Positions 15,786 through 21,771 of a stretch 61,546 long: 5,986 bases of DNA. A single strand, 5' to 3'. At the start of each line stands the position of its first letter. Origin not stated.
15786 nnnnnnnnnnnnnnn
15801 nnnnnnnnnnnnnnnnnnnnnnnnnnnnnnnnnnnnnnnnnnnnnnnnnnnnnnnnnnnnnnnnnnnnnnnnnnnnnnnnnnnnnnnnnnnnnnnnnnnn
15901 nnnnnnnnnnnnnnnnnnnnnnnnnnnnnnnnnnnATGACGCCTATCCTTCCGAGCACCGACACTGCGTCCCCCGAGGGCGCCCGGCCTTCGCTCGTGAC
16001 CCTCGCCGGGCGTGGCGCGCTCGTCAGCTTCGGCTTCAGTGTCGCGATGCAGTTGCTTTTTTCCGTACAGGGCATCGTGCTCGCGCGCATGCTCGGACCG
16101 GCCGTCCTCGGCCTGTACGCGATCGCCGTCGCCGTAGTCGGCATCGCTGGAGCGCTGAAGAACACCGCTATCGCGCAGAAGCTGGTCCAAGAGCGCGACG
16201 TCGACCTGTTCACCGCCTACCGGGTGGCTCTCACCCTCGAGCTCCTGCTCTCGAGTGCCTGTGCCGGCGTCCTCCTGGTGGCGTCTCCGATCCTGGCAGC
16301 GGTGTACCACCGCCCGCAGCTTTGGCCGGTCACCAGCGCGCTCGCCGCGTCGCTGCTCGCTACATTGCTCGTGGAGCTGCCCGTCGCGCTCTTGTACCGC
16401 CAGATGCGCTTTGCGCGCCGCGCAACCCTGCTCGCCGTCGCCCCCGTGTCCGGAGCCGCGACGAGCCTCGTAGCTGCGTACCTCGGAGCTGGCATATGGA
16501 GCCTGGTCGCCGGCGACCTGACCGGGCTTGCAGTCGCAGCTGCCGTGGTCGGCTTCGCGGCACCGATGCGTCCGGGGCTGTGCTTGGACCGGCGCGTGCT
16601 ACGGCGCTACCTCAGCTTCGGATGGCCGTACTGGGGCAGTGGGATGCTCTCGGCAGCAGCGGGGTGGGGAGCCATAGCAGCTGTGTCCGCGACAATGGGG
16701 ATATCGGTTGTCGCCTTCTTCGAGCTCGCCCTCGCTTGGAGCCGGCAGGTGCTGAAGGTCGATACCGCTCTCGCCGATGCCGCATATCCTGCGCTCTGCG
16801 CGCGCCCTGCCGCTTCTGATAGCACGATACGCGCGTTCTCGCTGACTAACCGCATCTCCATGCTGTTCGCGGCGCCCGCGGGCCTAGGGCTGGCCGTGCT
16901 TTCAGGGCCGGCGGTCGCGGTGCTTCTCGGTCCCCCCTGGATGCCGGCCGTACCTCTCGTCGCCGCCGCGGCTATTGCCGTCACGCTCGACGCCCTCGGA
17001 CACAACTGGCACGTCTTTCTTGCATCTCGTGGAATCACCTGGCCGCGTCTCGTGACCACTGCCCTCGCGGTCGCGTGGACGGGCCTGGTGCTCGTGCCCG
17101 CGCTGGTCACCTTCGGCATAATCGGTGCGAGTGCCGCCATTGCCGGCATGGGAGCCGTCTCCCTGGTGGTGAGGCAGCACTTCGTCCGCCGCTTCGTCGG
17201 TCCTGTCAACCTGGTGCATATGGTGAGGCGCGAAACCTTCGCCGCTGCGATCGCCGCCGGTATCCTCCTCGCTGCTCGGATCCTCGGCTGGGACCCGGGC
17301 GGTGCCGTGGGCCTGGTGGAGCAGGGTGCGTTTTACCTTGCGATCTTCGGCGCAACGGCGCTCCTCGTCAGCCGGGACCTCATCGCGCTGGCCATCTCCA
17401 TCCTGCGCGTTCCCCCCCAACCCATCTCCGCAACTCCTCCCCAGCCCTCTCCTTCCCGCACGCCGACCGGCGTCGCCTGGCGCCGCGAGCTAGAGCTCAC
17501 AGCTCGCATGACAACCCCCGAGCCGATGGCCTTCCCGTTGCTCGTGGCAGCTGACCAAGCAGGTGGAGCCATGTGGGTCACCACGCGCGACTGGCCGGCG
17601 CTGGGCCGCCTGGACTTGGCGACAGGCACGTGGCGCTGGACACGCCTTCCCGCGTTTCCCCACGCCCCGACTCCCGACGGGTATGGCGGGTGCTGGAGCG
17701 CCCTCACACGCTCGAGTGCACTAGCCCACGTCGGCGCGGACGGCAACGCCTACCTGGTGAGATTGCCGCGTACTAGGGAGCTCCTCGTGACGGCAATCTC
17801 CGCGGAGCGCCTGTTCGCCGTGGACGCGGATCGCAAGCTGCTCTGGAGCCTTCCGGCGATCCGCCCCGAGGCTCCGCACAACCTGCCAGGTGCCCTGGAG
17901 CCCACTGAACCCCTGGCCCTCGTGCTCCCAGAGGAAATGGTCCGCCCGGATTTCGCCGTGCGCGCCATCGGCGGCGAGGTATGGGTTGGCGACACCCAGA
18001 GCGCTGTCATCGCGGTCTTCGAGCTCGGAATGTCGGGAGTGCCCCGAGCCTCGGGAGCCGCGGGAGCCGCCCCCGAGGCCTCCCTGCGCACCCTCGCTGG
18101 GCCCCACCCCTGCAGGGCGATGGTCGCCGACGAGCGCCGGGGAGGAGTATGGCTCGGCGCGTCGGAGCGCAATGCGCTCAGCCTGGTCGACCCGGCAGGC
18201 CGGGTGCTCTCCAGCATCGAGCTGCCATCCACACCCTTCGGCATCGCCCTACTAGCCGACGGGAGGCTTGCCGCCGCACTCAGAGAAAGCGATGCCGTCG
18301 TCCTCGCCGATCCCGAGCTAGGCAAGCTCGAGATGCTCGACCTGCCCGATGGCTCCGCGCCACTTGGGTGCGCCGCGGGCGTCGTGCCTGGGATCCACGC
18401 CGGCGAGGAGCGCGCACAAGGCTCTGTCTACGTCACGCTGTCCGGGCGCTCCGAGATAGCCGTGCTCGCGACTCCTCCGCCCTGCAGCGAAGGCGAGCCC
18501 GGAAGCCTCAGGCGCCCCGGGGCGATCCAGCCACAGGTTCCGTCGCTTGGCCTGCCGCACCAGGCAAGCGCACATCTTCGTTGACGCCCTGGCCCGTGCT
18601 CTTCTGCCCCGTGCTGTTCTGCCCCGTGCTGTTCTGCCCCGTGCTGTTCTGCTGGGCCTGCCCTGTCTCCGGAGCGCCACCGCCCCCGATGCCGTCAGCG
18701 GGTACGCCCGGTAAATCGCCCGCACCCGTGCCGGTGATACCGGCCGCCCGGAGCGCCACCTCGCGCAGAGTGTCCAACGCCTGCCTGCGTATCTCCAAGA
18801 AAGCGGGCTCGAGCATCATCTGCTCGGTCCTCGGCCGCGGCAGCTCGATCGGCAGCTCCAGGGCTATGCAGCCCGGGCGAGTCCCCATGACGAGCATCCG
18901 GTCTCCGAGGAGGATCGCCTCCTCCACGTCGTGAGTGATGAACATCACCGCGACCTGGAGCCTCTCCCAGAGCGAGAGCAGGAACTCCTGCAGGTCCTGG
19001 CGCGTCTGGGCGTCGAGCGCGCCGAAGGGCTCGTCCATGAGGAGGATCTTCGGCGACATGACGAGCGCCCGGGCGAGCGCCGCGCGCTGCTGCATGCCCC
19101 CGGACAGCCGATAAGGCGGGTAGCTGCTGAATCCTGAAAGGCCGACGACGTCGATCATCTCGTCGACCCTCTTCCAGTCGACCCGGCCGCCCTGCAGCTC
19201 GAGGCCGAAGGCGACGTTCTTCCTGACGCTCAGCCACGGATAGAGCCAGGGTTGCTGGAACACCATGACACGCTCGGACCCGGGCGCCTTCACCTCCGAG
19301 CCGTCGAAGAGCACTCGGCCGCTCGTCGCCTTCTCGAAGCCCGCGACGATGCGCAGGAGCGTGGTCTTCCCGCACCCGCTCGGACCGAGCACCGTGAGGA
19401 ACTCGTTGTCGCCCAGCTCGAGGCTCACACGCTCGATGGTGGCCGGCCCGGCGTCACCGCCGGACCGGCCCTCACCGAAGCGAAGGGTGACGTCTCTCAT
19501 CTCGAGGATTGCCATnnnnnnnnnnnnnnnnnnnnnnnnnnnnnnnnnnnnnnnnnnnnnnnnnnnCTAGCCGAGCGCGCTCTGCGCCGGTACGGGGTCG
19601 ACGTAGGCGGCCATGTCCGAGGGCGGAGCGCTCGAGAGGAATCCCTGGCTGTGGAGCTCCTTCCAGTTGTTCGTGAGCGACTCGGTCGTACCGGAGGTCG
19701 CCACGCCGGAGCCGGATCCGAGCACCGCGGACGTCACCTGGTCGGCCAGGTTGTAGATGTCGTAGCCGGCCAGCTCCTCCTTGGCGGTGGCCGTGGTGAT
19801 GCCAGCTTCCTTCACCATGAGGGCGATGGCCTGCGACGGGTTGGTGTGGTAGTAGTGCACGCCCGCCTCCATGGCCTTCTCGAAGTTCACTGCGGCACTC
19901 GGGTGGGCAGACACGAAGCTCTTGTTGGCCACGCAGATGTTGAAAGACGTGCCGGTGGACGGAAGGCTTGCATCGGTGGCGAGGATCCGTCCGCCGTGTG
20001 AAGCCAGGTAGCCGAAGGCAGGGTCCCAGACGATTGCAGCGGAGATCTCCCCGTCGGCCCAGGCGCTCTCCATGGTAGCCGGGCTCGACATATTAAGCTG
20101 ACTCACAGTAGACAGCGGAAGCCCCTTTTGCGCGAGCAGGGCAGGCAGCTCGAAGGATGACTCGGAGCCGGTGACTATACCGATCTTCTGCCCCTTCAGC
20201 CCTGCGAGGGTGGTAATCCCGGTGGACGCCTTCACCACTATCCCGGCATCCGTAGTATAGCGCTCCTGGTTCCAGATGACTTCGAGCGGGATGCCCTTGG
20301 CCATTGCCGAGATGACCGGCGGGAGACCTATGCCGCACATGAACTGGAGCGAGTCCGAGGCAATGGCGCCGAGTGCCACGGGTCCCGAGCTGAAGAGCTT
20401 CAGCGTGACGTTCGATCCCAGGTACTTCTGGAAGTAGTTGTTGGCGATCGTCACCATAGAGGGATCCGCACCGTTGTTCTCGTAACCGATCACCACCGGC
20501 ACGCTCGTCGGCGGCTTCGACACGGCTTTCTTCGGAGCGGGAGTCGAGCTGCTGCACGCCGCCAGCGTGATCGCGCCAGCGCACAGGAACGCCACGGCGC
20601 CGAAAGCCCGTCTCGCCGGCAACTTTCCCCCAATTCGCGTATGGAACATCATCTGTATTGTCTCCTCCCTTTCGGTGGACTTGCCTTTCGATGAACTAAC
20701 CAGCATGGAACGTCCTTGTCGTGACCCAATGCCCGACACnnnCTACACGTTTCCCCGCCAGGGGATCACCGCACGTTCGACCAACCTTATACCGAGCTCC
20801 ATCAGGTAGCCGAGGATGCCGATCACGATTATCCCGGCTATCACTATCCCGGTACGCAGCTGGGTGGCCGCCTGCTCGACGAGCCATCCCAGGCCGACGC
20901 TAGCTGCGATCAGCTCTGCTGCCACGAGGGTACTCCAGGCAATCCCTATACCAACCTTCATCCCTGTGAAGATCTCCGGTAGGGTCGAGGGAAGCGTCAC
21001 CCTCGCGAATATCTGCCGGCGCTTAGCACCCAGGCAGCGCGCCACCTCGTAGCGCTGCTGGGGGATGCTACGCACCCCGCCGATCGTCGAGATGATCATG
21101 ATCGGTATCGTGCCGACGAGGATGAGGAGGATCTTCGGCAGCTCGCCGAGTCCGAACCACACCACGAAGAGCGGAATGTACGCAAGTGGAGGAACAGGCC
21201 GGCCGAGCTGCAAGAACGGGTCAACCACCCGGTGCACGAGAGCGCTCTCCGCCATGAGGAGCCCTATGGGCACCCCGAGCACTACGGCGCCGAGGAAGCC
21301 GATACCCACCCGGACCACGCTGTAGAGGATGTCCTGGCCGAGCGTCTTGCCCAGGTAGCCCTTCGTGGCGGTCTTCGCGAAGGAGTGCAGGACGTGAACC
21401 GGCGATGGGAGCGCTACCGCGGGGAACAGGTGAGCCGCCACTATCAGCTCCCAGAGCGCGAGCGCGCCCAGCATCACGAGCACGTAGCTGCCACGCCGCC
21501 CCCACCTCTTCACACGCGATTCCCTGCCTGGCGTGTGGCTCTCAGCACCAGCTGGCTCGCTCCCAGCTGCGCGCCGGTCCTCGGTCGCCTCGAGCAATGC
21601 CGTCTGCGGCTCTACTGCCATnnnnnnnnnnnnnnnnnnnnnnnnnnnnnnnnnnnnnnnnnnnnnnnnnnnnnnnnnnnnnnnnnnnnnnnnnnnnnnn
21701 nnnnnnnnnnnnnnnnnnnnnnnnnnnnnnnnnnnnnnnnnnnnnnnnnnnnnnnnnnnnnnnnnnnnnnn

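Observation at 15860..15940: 17-bp tandem repeat builds a relay of four identical ATGA-overlapped mini-ORFs between a glycosyltransferase gene and the flippase gene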

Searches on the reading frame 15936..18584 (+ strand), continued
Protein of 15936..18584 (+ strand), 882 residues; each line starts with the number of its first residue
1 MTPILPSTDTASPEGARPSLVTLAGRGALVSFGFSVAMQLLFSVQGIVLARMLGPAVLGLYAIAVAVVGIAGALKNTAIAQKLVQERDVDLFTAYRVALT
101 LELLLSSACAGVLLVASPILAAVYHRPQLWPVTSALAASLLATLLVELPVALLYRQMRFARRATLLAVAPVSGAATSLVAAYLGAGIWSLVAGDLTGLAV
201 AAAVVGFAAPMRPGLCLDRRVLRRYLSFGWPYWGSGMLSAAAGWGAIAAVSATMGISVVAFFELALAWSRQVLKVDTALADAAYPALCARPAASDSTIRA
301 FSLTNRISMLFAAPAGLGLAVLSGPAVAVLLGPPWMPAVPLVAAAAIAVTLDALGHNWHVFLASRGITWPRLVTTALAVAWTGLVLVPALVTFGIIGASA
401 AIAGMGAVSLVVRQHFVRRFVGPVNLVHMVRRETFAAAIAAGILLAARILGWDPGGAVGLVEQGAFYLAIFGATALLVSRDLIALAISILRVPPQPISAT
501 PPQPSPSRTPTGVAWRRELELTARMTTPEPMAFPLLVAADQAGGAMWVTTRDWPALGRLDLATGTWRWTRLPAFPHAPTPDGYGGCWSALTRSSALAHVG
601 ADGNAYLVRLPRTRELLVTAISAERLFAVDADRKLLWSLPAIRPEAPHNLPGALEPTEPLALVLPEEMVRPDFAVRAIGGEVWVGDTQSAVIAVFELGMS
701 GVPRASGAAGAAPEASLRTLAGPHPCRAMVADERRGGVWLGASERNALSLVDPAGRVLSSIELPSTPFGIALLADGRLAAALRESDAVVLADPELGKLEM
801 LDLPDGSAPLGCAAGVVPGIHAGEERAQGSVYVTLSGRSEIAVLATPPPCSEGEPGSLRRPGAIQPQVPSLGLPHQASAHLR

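Call 22: find_encoding_contigs(protein=P0021, flank=3000, max_places=10)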
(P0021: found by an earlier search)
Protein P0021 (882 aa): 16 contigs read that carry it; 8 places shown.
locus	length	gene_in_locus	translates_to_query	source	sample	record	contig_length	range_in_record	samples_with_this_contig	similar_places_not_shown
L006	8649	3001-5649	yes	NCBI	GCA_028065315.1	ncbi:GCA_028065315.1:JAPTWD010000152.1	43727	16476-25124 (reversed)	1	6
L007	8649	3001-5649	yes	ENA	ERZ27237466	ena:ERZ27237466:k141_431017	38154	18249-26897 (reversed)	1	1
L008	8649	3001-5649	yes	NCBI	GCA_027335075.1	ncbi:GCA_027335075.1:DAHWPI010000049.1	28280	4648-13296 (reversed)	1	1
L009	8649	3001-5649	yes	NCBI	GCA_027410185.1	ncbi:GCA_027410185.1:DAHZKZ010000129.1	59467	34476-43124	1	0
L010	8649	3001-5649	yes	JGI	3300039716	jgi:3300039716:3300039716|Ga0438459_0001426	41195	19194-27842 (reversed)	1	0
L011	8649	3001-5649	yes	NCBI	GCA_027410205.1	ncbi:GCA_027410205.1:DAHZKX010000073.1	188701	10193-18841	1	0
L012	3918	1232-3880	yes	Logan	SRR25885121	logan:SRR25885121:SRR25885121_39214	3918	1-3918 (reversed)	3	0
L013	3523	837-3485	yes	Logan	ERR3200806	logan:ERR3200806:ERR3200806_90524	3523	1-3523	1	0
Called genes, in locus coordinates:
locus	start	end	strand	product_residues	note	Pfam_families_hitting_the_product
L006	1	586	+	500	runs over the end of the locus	-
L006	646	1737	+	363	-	PF13439:Glyco_transf_4, PF13579:Glyco_trans_4_4, PF20706:GT4-conflict, PF00534:Glycos_transf_1, PF13692:Glyco_trans_1_4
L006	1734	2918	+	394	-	PF13439:Glyco_transf_4, PF13579:Glyco_trans_4_4, PF20706:GT4-conflict (weak), PF00534:Glycos_transf_1, PF13692:Glyco_trans_1_4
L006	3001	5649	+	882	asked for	PF01943:Polysacc_synt, PF13440:Polysacc_synt_3, PF24684:Vgb_lyase (faint)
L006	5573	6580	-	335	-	PF00005:ABC_tran, PF00004:AAA (faint)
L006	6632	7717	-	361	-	PF13379:NMT1_2 (weak), PF04069:OpuAC, PF09084:NMT1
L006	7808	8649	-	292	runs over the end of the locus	PF00528:BPD_transp_1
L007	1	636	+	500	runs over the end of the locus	-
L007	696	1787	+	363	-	PF13439:Glyco_transf_4, PF13579:Glyco_trans_4_4, PF20706:GT4-conflict, PF00534:Glycos_transf_1, PF13692:Glyco_trans_1_4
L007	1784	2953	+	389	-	PF13439:Glyco_transf_4, PF13579:Glyco_trans_4_4, PF20706:GT4-conflict (weak), PF00534:Glycos_transf_1, PF13692:Glyco_trans_1_4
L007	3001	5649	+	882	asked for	PF01943:Polysacc_synt, PF13440:Polysacc_synt_3, PF24684:Vgb_lyase (faint)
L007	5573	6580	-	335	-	PF00005:ABC_tran, PF00004:AAA (faint)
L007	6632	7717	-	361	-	PF13379:NMT1_2 (weak), PF04069:OpuAC, PF09084:NMT1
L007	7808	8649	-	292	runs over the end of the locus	PF00528:BPD_transp_1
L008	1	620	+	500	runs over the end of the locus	-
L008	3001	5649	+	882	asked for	PF01943:Polysacc_synt, PF13440:Polysacc_synt_3, PF24684:Vgb_lyase (faint)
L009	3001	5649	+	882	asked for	PF01943:Polysacc_synt, PF13440:Polysacc_synt_3, PF24684:Vgb_lyase (faint)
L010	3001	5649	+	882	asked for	PF01943:Polysacc_synt, PF13440:Polysacc_synt_3, PF24684:Vgb_lyase (faint)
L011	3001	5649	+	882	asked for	PF01943:Polysacc_synt, PF13440:Polysacc_synt_3, PF24684:Vgb_lyase (faint)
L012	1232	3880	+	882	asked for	PF01943:Polysacc_synt, PF13440:Polysacc_synt_3, PF24684:Vgb_lyase (faint)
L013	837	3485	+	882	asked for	PF01943:Polysacc_synt, PF13440:Polysacc_synt_3, PF24684:Vgb_lyase (faint)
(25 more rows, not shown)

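Call 23: find_encoding_contigs(protein=P0023, flank=3000, max_places=10)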
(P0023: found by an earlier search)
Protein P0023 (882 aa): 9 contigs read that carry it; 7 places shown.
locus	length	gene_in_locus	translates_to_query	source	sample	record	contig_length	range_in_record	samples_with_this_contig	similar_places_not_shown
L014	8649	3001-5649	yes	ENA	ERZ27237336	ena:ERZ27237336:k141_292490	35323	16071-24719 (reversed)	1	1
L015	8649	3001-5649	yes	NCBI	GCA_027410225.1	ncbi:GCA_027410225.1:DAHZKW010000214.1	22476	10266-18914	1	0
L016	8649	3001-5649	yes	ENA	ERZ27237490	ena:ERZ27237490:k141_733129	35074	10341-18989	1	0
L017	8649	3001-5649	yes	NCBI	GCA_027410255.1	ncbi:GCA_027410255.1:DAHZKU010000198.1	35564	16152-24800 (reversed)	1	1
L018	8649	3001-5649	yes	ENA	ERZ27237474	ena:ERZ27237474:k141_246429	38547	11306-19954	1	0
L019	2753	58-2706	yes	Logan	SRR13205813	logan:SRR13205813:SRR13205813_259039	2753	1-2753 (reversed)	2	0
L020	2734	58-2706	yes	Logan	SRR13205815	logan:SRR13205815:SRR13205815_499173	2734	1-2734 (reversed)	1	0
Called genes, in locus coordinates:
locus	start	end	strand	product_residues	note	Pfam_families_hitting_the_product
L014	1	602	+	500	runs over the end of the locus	-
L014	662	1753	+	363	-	PF13439:Glyco_transf_4, PF13579:Glyco_trans_4_4, PF20706:GT4-conflict, PF00534:Glycos_transf_1, PF13692:Glyco_trans_1_4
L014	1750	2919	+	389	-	PF13439:Glyco_transf_4, PF13579:Glyco_trans_4_4, PF20706:GT4-conflict (weak), PF00534:Glycos_transf_1, PF13692:Glyco_trans_1_4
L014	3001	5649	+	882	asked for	PF01943:Polysacc_synt, PF13440:Polysacc_synt_3, PF24684:Vgb_lyase (faint)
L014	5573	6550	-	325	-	PF00005:ABC_tran, PF00004:AAA (faint)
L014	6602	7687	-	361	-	PF13379:NMT1_2 (weak), PF04069:OpuAC, PF09084:NMT1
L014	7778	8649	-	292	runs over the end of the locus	PF00528:BPD_transp_1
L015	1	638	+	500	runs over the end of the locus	-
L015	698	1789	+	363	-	PF13439:Glyco_transf_4, PF13579:Glyco_trans_4_4, PF20706:GT4-conflict, PF00534:Glycos_transf_1, PF13692:Glyco_trans_1_4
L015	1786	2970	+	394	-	PF13439:Glyco_transf_4, PF13579:Glyco_trans_4_4, PF20706:GT4-conflict (weak), PF00534:Glycos_transf_1, PF13692:Glyco_trans_1_4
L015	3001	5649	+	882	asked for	PF01943:Polysacc_synt, PF13440:Polysacc_synt_3, PF24684:Vgb_lyase (faint)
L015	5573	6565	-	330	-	PF00005:ABC_tran, PF00004:AAA (faint)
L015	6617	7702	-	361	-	PF13379:NMT1_2 (weak), PF04069:OpuAC, PF09084:NMT1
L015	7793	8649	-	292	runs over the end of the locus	PF00528:BPD_transp_1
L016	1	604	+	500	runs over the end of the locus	-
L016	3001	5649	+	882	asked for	PF01943:Polysacc_synt, PF13440:Polysacc_synt_3, PF24684:Vgb_lyase (faint)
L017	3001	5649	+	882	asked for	PF01943:Polysacc_synt, PF13440:Polysacc_synt_3, PF24684:Vgb_lyase (faint)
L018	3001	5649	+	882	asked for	PF01943:Polysacc_synt, PF13440:Polysacc_synt_3, PF24684:Vgb_lyase (faint)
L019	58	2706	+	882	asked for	PF01943:Polysacc_synt, PF13440:Polysacc_synt_3, PF24684:Vgb_lyase (faint)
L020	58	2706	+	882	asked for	PF01943:Polysacc_synt, PF13440:Polysacc_synt_3, PF24684:Vgb_lyase (faint)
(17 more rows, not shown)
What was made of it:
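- On Contingency locus / phase-variable VNTR: Contig breaks at the array in L019 and L020 (call 23) are uninformative.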

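Call 57: find_encoding_contigs(protein=P0025, flank=3000, max_places=10)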
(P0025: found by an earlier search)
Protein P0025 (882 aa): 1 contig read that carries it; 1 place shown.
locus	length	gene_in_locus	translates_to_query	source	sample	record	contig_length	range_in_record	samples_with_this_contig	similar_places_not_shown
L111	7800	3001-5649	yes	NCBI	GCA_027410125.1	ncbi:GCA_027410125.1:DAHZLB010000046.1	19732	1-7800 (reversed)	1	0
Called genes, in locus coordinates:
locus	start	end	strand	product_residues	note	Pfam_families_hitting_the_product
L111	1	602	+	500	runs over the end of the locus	-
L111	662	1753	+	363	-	PF13439:Glyco_transf_4, PF13579:Glyco_trans_4_4, PF20706:GT4-conflict, PF00534:Glycos_transf_1, PF13692:Glyco_trans_1_4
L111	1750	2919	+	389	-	PF13439:Glyco_transf_4, PF13579:Glyco_trans_4_4, PF20706:GT4-conflict (weak), PF00534:Glycos_transf_1, PF13692:Glyco_trans_1_4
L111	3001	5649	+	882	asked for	PF01943:Polysacc_synt, PF13440:Polysacc_synt_3, PF24684:Vgb_lyase (faint)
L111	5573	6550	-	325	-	PF00005:ABC_tran, PF00004:AAA (faint)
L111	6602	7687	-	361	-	PF13379:NMT1_2 (weak), PF04069:OpuAC, PF09084:NMT1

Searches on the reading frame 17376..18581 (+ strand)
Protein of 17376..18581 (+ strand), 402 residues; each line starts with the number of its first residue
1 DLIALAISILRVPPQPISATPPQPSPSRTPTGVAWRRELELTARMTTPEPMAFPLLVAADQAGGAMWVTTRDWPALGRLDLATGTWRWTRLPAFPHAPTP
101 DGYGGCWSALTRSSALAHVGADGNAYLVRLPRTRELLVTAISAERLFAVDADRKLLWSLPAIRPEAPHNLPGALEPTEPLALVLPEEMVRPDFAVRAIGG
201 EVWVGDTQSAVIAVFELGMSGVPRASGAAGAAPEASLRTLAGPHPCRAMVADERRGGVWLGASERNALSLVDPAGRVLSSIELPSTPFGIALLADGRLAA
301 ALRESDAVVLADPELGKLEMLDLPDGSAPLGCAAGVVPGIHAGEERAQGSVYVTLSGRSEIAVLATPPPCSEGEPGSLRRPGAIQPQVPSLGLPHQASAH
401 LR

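Call 62: search_solved_structures(query=window:17376-18581:+, max_evalue=1)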
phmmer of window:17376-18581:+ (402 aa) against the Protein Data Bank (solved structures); distinct sequences matched with E-value up to 1: 2.
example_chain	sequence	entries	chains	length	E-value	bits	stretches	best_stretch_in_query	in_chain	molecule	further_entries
1l0q_A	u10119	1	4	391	0.0046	19.4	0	260-334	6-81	Surface layer protein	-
8kg3_A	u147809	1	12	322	0.83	11.9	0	88-131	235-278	Os06g0623700 protein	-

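Call 63: search_protein_families(library=pfam, proteins=[window:17376-18581:+], max_evalue=1)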
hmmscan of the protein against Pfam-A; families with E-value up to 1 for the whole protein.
window:17376-18581:+ (402 aa): 2 families
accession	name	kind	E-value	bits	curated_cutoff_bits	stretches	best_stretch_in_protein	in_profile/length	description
PF24684.1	Vgb_lyase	-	6e-07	29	50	2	46-133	91-179/290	Virginiamycin B lyase family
PF08450.18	SGL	-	0.023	14.7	26.3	0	249-285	189-224/246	SMP-30/Gluconolactonase/LRE-like region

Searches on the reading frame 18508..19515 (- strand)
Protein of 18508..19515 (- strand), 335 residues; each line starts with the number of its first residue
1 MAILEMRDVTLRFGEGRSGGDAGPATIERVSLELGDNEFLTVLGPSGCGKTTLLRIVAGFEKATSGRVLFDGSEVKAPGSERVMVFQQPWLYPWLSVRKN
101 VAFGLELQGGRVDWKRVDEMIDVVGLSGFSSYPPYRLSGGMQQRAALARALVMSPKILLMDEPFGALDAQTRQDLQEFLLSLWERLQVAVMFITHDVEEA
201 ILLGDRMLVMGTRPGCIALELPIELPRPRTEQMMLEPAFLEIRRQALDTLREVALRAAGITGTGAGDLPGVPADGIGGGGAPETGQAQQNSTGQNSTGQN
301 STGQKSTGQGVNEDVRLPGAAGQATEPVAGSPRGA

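Call 6: search_protein_families(library=pfam, proteins=[window:18508-19515:-])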
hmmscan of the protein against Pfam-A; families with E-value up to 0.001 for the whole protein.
window:18508-19515:- (335 aa): 3 families
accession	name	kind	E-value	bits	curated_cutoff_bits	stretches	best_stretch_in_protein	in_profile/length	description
PF00005.33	ABC_tran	-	3.1e-31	109.2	25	1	28-164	2-136/137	ABC transporter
PF00004.35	AAA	-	1.9e-05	25.5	21.2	1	42-194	3-108/131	ATPase family associated with various cellular activities (AAA)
PF13304.12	AAA_21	-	7.6e-05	23.3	27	0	42-80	4-37/304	AAA domain, putative AbiEii toxin, Type IV TA system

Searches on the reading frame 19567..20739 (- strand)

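Call 6: search_protein_families(library=pfam, proteins=[window:19567-20739:-])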
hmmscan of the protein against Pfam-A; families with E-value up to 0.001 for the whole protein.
window:19567-20739:- (390 aa): 4 families
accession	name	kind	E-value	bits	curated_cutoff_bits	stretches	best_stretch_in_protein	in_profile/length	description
PF09084.16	NMT1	-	3.6e-13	50.4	20.5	1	140-304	51-216/216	NMT1/THI5 like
PF04069.17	OpuAC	-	1.8e-09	38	21.2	1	81-283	2-220/257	Substrate binding domain of ABC-type glycine betaine transport system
PF13379.11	NMT1_2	-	2.1e-07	31.4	24.7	1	81-298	7-239/252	NMT1-like family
PF12974.12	Phosphonate-bd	-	0.00021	21.2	27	1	100-242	20-167/242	ABC transporter, phosphonate, periplasmic substrate-binding protein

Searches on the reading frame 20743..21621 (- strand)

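Call 6: search_protein_families(library=pfam, proteins=[window:20743-21621:-])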
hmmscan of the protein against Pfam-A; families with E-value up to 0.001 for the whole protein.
window:20743-21621:- (292 aa): 1 family
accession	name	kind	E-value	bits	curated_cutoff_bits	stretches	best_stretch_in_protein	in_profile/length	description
PF00528.27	BPD_transp_1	-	3e-30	105.8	26.4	1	116-285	1-182/184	Binding-protein-dependent transport system inner membrane component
